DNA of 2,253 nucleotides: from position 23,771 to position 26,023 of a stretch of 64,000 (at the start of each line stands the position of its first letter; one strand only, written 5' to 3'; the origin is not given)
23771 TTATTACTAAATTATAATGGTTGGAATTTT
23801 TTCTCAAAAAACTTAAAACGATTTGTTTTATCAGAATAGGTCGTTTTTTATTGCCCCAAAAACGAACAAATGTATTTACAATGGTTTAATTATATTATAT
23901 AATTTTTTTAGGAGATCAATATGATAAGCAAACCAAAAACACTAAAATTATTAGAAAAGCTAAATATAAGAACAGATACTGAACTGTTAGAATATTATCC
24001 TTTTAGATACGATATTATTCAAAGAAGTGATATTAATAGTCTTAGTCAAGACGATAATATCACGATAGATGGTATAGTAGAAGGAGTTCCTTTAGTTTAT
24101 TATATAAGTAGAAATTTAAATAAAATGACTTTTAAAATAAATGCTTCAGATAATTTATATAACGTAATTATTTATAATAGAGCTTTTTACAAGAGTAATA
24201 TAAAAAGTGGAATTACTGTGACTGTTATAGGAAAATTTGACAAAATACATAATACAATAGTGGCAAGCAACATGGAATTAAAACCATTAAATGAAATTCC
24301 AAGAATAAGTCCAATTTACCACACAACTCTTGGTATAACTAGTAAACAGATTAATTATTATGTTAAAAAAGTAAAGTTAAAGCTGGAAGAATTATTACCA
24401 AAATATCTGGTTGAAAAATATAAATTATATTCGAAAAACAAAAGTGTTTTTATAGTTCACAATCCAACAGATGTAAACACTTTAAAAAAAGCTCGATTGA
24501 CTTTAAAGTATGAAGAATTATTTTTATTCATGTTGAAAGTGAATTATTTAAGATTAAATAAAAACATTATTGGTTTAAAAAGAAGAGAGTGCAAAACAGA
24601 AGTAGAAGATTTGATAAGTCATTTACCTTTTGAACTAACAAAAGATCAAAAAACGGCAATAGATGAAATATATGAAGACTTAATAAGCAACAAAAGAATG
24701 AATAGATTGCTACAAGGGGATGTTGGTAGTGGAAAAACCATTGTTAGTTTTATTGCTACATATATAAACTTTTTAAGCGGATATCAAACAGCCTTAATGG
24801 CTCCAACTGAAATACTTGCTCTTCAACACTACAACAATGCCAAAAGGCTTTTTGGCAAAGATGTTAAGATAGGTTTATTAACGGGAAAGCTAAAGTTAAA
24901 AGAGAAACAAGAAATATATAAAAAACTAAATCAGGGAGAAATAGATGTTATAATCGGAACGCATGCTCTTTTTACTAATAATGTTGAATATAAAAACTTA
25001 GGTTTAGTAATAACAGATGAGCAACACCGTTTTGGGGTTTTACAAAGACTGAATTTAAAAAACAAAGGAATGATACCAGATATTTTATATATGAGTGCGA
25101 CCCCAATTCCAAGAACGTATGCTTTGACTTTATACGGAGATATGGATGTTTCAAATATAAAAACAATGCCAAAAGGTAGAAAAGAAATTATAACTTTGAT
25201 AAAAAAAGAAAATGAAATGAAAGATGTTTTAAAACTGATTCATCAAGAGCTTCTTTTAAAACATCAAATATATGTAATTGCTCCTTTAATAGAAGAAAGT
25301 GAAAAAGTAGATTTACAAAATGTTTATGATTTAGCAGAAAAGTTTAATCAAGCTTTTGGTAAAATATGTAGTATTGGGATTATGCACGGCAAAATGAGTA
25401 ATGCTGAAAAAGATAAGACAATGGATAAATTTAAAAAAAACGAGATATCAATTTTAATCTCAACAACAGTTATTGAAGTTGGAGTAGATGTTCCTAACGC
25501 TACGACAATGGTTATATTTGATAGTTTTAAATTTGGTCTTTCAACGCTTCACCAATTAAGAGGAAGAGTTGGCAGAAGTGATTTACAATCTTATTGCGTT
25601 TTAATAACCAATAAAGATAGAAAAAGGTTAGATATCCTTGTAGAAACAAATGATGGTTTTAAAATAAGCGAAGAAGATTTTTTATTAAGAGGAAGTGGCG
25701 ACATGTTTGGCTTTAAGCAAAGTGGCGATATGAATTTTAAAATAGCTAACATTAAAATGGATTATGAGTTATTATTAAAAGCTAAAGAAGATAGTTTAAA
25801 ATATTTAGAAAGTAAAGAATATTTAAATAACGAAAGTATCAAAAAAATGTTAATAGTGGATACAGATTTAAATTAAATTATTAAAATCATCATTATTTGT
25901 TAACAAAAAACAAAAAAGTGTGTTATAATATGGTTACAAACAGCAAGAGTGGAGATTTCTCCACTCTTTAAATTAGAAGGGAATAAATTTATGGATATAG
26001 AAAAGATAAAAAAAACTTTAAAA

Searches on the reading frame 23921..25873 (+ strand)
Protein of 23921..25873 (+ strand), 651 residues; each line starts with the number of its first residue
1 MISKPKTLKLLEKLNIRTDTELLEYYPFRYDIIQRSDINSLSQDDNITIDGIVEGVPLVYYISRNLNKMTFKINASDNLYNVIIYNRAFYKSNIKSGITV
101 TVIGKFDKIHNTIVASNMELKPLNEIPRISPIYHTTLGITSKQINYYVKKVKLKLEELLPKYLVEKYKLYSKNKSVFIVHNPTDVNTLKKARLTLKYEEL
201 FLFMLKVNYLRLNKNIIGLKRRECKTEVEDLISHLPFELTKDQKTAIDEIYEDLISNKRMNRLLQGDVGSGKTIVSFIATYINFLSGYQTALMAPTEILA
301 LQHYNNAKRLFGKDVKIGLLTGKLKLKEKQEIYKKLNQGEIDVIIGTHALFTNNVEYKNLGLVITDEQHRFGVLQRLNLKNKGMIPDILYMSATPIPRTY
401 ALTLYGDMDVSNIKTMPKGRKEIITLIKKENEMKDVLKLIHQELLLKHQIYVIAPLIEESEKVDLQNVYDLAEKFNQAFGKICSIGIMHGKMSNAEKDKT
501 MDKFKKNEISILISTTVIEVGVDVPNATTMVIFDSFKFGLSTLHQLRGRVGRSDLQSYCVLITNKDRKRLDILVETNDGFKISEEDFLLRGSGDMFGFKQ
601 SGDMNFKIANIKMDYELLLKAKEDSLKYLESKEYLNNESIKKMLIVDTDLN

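Call 44: search_protein_families(library=pfam, proteins=[window:23921-25873:+], max_evalue=0.00001)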
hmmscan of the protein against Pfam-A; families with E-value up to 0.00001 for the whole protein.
window:23921-25873:+ (651 aa): 4 families
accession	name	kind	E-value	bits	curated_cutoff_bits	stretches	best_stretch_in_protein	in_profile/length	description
PF00271.37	Helicase_C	-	1.5e-25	90.1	23.5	1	440-553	10-109/110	Helicase conserved C-terminal domain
PF00270.35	DEAD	-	1.9e-24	86.7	26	1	240-399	1-163/167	DEAD/DEAH box helicase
PF04851.21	ResIII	-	6.7e-13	49.3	22.5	1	237-395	2-162/164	Type III restriction enzyme, res subunit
PF19833.4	RecG_dom3_C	-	1.5e-10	41.4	26.8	1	576-636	1-62/87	ATP-dependent DNA helicase RecG, domain 3, C-terminal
